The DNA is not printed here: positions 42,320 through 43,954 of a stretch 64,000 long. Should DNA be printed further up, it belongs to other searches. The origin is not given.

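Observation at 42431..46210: Three-gene P-loop NTPase / unknown-domain / 48-aa repeat cassette spliced into the hom-thrC operon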

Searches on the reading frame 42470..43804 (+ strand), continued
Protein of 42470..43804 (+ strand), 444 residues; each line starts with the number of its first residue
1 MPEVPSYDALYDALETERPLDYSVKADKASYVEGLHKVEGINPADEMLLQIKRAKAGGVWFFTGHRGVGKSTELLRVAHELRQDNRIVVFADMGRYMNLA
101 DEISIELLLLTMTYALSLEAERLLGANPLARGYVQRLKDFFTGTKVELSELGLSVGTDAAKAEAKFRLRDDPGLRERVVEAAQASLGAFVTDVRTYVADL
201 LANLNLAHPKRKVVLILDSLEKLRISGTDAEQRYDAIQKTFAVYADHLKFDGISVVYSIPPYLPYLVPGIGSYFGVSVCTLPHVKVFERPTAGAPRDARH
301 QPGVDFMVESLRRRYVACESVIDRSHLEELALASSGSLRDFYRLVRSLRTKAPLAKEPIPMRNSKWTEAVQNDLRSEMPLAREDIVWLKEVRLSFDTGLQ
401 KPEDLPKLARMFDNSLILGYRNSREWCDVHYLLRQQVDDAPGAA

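Call 45: fold_search(model_id=the predicted structure, library=pdb)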
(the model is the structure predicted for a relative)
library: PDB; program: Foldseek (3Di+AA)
matches with E <= 10: 1366; with E <= 0.001: 61
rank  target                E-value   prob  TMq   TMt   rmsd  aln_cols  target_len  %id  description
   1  2qby_A                9.0e-07  1.00  0.38  0.45  11.1       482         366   11  Crystal structure of a heterodimer of Cdc6/Orc1 initiators bound to origin DNA (from S. solfataricus) (released 2007-09-11)
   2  7jgr_D                1.7e-06  1.00  0.36  0.36  16.5       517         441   12  Structure of Drosophila ORC bound to DNA (84 bp) and Cdc6 (released 2020-09-09)
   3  6wgg_A                2.8e-06  1.00  0.37  0.39  17.0       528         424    9  Atomic model of pre-insertion mutant OCCM-DNA complex(ORC-Cdc6-Cdt1-Mcm2-7 with Mcm6 WHD truncation) (released 2020-07-15)
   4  2fna_A                3.8e-06  1.00  0.38  0.46   9.8       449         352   12  Crystal structure of an archaeal aaa+ atpase (sso1545) from sulfolobus solfataricus p2 at 2.00 A resolution (released 2006-02-07)
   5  6wgi_A                7.5e-06  1.00  0.37  0.39  16.7       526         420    9  Atomic model of the mutant OCCM (ORC-Cdc6-Cdt1-Mcm2-7 with Mcm6 WHD truncation) loaded on DNA at 10.5 A resolution (released 2020-07-15)
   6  1w5t_A                2.1e-05  1.00  0.38  0.42   9.9       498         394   13  Structure of the Aeropyrum Pernix ORC2 protein (ADPNP-ADP complexes) (released 2004-10-05)
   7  8hra_C                2.7e-05  1.00  0.34  0.20  15.0       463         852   13  Structure of heptameric RdrA ring in RNA-loading state (released 2023-02-01)
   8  8hr8_C                3.5e-05  1.00  0.36  0.22  13.5       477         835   12  Structure of heptameric RdrA ring (released 2023-02-01)
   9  1w5t_C                3.7e-05  1.00  0.38  0.42  12.7       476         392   12  Structure of the Aeropyrum Pernix ORC2 protein (ADPNP-ADP complexes) (released 2004-10-05)
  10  7tji_I                4.1e-05  1.00  0.35  0.40  15.2       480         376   11  S. cerevisiae ORC bound to 84 bp ARS1 DNA and Cdc6 (state 2) with flexible Orc6 N-terminal domain (released 2022-10-05)
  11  5v8f_A                5.0e-05  1.00  0.38  0.40  16.1       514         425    9  Structural basis of MCM2-7 replicative helicase loading by ORC-Cdc6 and Cdt1 (released 2017-05-10)
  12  1w5s_A                5.3e-05  1.00  0.41  0.45  10.0       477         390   11  Structure of the Aeropyrum Pernix ORC2 protein (ADP form) (released 2004-10-05)
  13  7ctf_D                6.2e-05  1.00  0.35  0.38  14.9       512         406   12  Human origin recognition complex 1-5 State II (released 2021-01-06)
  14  2a5y_B                6.9e-05  1.00  0.35  0.32  12.1       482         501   10  Structure of a CED-4/CED-9 complex (released 2005-10-11)
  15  9zll_B                8.0e-05  1.00  0.33  0.29  16.0       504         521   11  Complex of N-terminal BrxC walker B, BrxB, and N-termianl PglZ from the Acinetobacter BREX system (released 2026-04-08)
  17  9zll_A                1.3e-04  1.00  0.31  0.27  18.7       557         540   10  Complex of N-terminal BrxC walker B, BrxB, and N-termianl PglZ from the Acinetobacter BREX system (released 2026-04-08)
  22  1w5s_B                1.9e-04  1.00  0.38  0.41  10.0       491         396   12  Structure of the Aeropyrum Pernix ORC2 protein (ADP form) (released 2004-10-05)
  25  9zll_D                2.5e-04  0.99  0.32  0.27  17.8       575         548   10  Complex of N-terminal BrxC walker B, BrxB, and N-termianl PglZ from the Acinetobacter BREX system (released 2026-04-08)
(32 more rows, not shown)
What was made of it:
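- Closest known: ORC/Cdc6-type AAA+ ATPases, including the defence ATPases RdrA. Same: Top Foldseek matches are 2qby, 7jgr, 2fna and 1w5s, with RdrA 8hra/8hr8 and BrxC 9zll also listed (call 45).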

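Call 63: find_related_loci(query=A1, collection=viral_contigs, flank=6000)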
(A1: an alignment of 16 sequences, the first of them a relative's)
Query A1 (444 aa) in viral_contigs; peptide patterns used: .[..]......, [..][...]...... (x = any residue, [..] = any of these).
38 stretches matched a pattern, but none encodes a relative of the query by tblastn (E <= 1e-3).
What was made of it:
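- On Mobile element (integrative island, transposon or prophage cargo): No relative is on viral contigs (call 63).
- No relative was found on viral contigs (call 63).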

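Call 64: search_protein_families(library=phrogs, proteins=[window:42470-43804:+], max_evalue=0.01)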
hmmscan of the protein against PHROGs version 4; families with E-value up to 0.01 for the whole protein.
window:42470-43804:+ (444 aa): 1 family
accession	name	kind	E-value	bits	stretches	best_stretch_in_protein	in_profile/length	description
phrog_6891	-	other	0.0077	16.9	0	55-90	40-74/310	ATPase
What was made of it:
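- Tried and rejected: PHROGs and a viral-contig scan gave nothing useful (calls 63, 64).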

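Call 66: search_protein_families(library=pfam, proteins=[L024:9321-11144:+, L022:4231-5805:+, L107:6971-7843:+, L107:6123-6605:+, L107:11979-12464:+], max_evalue=0.001)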
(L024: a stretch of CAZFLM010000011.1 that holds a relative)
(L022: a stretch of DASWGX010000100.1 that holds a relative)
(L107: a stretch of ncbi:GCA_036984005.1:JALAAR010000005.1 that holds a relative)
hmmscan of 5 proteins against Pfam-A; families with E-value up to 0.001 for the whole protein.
L024:9321-11144:+ (607 aa): 4 families
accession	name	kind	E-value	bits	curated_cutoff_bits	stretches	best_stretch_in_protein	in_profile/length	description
PF13424.12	TPR_12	-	1.5e-14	54.4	30.1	2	292-356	3-68/77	Tetratricopeptide repeat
PF13374.12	TPR_10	-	3.7e-08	33.6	27.5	0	497-521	2-26/42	Tetratricopeptide repeat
PF00515.34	TPR_1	-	0.00011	22.3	27.8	0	335-356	3-24/34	Tetratricopeptide repeat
PF07719.23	TPR_2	-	0.0007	20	27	0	497-519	1-23/34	Tetratricopeptide repeat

L022:4231-5805:+ (525 aa): 4 families
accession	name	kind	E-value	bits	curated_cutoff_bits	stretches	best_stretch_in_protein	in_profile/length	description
PF13374.12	TPR_10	-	1.3e-13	50.8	27.5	0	492-521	1-30/42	Tetratricopeptide repeat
PF13424.12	TPR_12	-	3.6e-13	49.9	30.1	1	399-479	1-77/77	Tetratricopeptide repeat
PF00515.34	TPR_1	-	9.5e-08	32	27.8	0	403-432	3-32/34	Tetratricopeptide repeat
PF07719.23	TPR_2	-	0.00013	22.2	27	0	403-430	3-30/34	Tetratricopeptide repeat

L107:6971-7843:+ (290 aa): 2 families
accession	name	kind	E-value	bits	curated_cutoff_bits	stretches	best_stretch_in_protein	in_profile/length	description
PF00089.32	Trypsin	-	6.1e-15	56.1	20.6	1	45-247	11-220/220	Trypsin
PF13365.12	Trypsin_2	-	2.3e-05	25.6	27.6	1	59-205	3-135/144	Trypsin-like peptidase domain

L107:6123-6605:+ (160 aa): 0 families

L107:11979-12464:+ (161 aa): 1 family
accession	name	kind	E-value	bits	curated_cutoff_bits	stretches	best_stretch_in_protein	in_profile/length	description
PF18648.8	ADPRTs_Tse2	-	7e-21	75.7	26.6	1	19-149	18-132/137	Tse2 ADP-ribosyltransferase toxin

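Call 71: find_encoding_contigs(protein=P0002, flank=6000, max_places=3)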
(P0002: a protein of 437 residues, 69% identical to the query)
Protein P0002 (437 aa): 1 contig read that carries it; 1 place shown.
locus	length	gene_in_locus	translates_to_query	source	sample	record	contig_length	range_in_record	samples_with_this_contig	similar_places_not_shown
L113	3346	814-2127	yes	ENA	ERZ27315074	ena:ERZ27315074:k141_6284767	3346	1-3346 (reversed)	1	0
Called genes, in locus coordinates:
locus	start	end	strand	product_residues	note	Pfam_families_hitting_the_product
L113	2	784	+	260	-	?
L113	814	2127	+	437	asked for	PF13191:AAA_16 (weak)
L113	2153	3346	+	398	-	?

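Call 72: find_encoding_contigs(protein=P0021, flank=6000, max_places=3)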
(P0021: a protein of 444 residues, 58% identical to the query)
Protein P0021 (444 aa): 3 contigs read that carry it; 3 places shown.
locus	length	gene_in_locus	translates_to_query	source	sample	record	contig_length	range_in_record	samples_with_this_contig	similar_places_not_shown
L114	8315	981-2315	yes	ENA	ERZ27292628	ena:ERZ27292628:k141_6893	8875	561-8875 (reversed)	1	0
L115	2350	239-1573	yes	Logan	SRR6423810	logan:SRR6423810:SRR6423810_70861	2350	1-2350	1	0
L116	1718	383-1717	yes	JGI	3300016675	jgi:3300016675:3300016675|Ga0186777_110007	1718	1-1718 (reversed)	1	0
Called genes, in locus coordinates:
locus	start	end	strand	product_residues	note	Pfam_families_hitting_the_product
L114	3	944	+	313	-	?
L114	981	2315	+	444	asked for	PF13191:AAA_16 (weak)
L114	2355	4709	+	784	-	-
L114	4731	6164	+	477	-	PF14821:Thr_synth_N, PF00291:PALP, PF24857:THR4_C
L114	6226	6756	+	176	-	PF03193:RsgA_GTPase (faint), PF03205:MobB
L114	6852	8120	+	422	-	PF03453:MoeA_N, PF00994:MoCF_biosynth, PF03454:MoeA_C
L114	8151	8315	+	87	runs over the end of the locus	PF02597:ThiS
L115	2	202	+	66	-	?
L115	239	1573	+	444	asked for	PF13191:AAA_16 (weak)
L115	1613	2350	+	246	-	?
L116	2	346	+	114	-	?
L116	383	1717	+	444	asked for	PF13191:AAA_16 (weak)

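Call 74: find_encoding_contigs(protein=P0106, flank=6000, max_places=2)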
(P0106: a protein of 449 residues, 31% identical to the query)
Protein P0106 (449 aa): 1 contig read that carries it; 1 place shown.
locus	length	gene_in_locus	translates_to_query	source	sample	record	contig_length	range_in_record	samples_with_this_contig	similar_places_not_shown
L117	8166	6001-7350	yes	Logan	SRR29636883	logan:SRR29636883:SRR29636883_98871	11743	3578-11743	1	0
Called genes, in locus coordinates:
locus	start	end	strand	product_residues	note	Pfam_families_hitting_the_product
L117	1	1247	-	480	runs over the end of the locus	PF00202:Aminotran_3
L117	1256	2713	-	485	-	PF01073:3Beta_HSD, PF01370:Epimerase, PF04321:RmlD_sub_bind, PF05368:NmrA (faint), PF07993:NAD_binding_4, PF02036:SCP2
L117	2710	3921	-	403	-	PF01136:Peptidase_U32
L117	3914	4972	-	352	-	PF14522:Cytochrome_C7 (faint), PF22113:Mtrc-MtrF_II-IV_dom (faint), PF13435:Cytochrome_C554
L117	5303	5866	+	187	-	PF02659:Mntp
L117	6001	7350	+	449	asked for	PF01637:ATPase_2 (faint)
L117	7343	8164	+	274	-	?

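Call 75: find_encoding_contigs(protein=P0112, flank=6000, max_places=2)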
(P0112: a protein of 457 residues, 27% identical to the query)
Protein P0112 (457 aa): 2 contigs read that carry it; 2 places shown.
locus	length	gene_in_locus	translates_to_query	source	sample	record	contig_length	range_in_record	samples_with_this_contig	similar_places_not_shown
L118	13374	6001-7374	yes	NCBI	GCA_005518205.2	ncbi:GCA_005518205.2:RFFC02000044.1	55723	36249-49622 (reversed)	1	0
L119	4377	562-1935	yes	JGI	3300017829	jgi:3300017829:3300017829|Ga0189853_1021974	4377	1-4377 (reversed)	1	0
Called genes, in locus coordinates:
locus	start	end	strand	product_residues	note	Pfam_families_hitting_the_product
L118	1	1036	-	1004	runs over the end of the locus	PF00690:Cation_ATPase_N, PF00122:E1-E2_ATPase, PF00702:Hydrolase, PF13246:Cation_ATPase, PF00689:Cation_ATPase_C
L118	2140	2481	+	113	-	-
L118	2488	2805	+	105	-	-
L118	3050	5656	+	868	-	PF17764:PriA_3primeBD, PF00270:DEAD, PF04851:ResIII, PF18319:Zn_ribbon_PriA (weak), PF00271:Helicase_C, PF18074:PriA_C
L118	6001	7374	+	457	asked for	PF13191:AAA_16 (weak)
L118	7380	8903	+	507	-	PF13432:TPR_16, PF13414:TPR_11, PF13431:TPR_17, PF00515:TPR_1, PF13181:TPR_8, PF13414:TPR_11, PF04545:Sigma70_r4, PF08281:Sigma70_r4_2, +8 more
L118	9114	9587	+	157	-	PF01555:N6_N4_Mtase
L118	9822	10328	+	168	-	PF18074:PriA_C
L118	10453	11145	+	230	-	PF14734:DUF4469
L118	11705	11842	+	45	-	-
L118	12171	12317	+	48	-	-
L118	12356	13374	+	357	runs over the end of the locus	-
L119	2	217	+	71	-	?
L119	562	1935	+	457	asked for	PF13191:AAA_16 (weak)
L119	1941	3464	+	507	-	PF13432:TPR_16, PF13414:TPR_11, PF13431:TPR_17, PF00515:TPR_1, PF13181:TPR_8, PF13414:TPR_11, PF04545:Sigma70_r4, PF08281:Sigma70_r4_2, +8 more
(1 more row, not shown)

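Call 78: search_protein_families(library=pfam, proteins=[L118:7380-8903:+, L117:7343-8164:+, L024:876-4505:-, L024:5093-6403:-, L022:3-3083:-, P0110], max_evalue=0.0001)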
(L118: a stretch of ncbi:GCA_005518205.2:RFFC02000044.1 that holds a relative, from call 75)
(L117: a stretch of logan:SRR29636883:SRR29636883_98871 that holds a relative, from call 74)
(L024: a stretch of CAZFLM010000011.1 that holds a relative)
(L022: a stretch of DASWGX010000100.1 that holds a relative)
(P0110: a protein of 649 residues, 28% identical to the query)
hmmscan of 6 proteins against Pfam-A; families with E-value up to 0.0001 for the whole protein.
L118:7380-8903:+ (507 aa): 15 families
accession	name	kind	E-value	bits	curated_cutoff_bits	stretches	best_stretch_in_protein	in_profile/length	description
PF00515.34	TPR_1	-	1.4e-22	78.9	27.8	2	256-288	2-34/34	Tetratricopeptide repeat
PF13181.12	TPR_8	-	8.8e-20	69.6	25.7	1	257-287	3-33/34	Tetratricopeptide repeat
PF07719.23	TPR_2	-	9.8e-19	66.3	27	1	257-287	3-33/34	Tetratricopeptide repeat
PF13414.12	TPR_11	-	1.4e-18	66.7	26.8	2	262-303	1-42/42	TPR repeat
PF13431.12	TPR_17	-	1.5e-14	53.4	24.4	1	244-275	2-33/34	Tetratricopeptide repeat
PF13432.12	TPR_16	-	7.5e-14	52.3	32.7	1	226-287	2-63/65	Tetratricopeptide repeat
PF04545.22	Sigma70_r4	-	9.1e-10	38.4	24.1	1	438-484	3-48/50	Sigma-70, region 4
PF14559.12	TPR_19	-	7.1e-09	36.3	25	1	232-292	2-62/68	Tetratricopeptide repeat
PF08281.18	Sigma70_r4_2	-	1.7e-08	34.4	25.7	1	432-483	3-53/54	Sigma-70, region 4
PF13428.12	TPR_14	-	6.9e-07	29.8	23.5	0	257-295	3-41/44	Tetratricopeptide repeat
PF13424.12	TPR_12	-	1e-06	29.3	30.1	0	256-315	4-71/77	Tetratricopeptide repeat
PF01239.28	PPTA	-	2e-06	27.7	29.5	1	237-268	1-32/32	Protein prenyltransferase alpha subunit repeat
PF13371.12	TPR_9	-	4.3e-06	27.1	35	0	229-287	3-61/73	Tetratricopeptide repeat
PF07638.17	Sigma70_ECF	-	7.1e-06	26.5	21.1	1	423-484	116-179/185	ECF sigma factor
PF13174.12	TPR_6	-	2.4e-05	25.1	26.3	0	257-284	2-29/33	Tetratricopeptide repeat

L117:7343-8164:+ (274 aa): 0 families

L024:876-4505:- (1209 aa): 3 families
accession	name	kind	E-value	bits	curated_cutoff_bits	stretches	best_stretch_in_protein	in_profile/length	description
PF13320.12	GH123_cat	-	3.2e-12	46.9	23.1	1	897-1143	96-324/324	Glycoside hydrolase 123, catalytic domain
PF22680.2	Glyco_hydro_123_N_2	-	2.9e-09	37.3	27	1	673-787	35-140/142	Glycoside hydrolase 123 N-terminal domain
PF02018.23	CBM_4_9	-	6.1e-08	33.6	25.9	0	462-594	2-123/136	Carbohydrate binding domain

L024:5093-6403:- (436 aa): 0 families

L022:3-3083:- (1027 aa): 0 families

P0110 (649 aa): 5 families
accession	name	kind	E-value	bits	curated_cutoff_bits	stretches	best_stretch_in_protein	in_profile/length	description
PF13855.12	LRR_8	-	1.2e-11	44.6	27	1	141-199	1-61/61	Leucine rich repeat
PF13191.12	AAA_16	-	4.1e-08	34.3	32.6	1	240-413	21-146/167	AAA ATPase domain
PF12799.13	LRR_4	-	6.3e-07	29.9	27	1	165-202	2-39/44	Leucine Rich repeats (2 copies)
PF23598.1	LRR_14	-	1.5e-05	24.3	40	1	145-195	51-101/353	Leucine-rich repeat region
PF00560.39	LRR_1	-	1.8e-05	24.4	20.6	0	165-186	1-23/23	Leucine Rich Repeat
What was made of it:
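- On MalT/LAL-type STAND regulators: One is present only in the distant Hormoscilla relative (call 78).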

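Call 86: find_encoding_contigs(protein=P0284, flank=3000, max_places=3)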
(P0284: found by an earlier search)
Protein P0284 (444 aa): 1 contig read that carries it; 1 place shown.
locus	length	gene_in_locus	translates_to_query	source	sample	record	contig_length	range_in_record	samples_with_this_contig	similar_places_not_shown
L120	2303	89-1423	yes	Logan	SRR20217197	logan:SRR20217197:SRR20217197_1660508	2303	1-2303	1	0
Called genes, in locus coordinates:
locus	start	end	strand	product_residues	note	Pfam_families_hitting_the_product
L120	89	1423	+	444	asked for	-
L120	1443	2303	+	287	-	?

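Call 89: search_dna_similar(query=window:42470-43801:+, collection=plasmids, mode=protein, max_evalue=0.00001, max_rows=15)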
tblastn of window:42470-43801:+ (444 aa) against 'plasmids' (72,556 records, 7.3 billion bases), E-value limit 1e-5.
Records with a match: 1; places in all: 1; records where one place covers at least 80% of the query: 1.
Best place of each record, by identity: <60% 1.
By first word of the organism name: Acidisarcina 1.
By predicted mobility (MOB-suite, as given by PLSDB): non-mobilizable 1.
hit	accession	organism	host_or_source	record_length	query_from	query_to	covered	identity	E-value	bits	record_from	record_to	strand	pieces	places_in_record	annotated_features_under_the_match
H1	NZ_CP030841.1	Acidisarcina polymorpha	cell culture,pine forest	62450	31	438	92%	27.6%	1e-33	141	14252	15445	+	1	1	hypothetical protein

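Call 91: get_annotated_region(hit=H1, flank=7000)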
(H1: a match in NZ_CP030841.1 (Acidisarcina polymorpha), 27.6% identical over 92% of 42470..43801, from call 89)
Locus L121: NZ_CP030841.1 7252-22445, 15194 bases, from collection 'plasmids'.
description: Acidisarcina polymorpha strain SBC82 plasmid pACPOL1, complete sequence
organism: Acidisarcina polymorpha (NCBI taxid 2211140)
taxonomy: Bacteria; Acidobacteriota; Terriglobia; Terriglobales; Acidobacteriaceae; Acidisarcina; Acidisarcina polymorpha
host: -; source: cell culture,pine forest; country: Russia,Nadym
typing (MOB-suite, as given by PLSDB): non-mobilizable
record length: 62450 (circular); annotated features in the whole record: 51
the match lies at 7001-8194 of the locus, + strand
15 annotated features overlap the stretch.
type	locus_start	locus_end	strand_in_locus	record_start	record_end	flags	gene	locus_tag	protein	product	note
CDS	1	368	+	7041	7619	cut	-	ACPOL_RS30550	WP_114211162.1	hypothetical protein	-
CDS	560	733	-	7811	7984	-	-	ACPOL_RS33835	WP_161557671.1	hypothetical protein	-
CDS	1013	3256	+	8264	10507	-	-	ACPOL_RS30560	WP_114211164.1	CHAT domain-containing protein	-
CDS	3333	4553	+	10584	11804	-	-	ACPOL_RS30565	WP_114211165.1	tetratricopeptide repeat protein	-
CDS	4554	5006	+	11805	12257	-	-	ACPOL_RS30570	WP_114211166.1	hypothetical protein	-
CDS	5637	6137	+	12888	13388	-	-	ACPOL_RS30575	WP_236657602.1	ABC transporter permease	-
CDS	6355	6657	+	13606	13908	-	-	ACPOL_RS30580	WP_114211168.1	hypothetical protein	-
CDS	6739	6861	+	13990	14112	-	-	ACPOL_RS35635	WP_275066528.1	hypothetical protein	-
CDS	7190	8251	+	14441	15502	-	-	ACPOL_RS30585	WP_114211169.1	hypothetical protein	-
CDS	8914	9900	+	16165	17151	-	-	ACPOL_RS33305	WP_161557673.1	tetratricopeptide repeat protein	-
CDS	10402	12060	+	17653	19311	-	-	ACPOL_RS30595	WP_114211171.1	hypothetical protein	-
CDS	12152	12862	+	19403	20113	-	-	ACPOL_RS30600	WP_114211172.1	IS6 family transposase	-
CDS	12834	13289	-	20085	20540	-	-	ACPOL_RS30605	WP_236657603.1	site-specific integrase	GO:0015074 - DNA integration [Evidence IEA]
CDS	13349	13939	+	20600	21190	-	-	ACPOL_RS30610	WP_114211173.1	hypothetical protein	-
CDS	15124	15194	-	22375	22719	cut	-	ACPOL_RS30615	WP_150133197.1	hypothetical protein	-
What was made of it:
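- A CHAT gene, an IS6 transposase and an integrase on an Acidisarcina plasmid (call 91).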
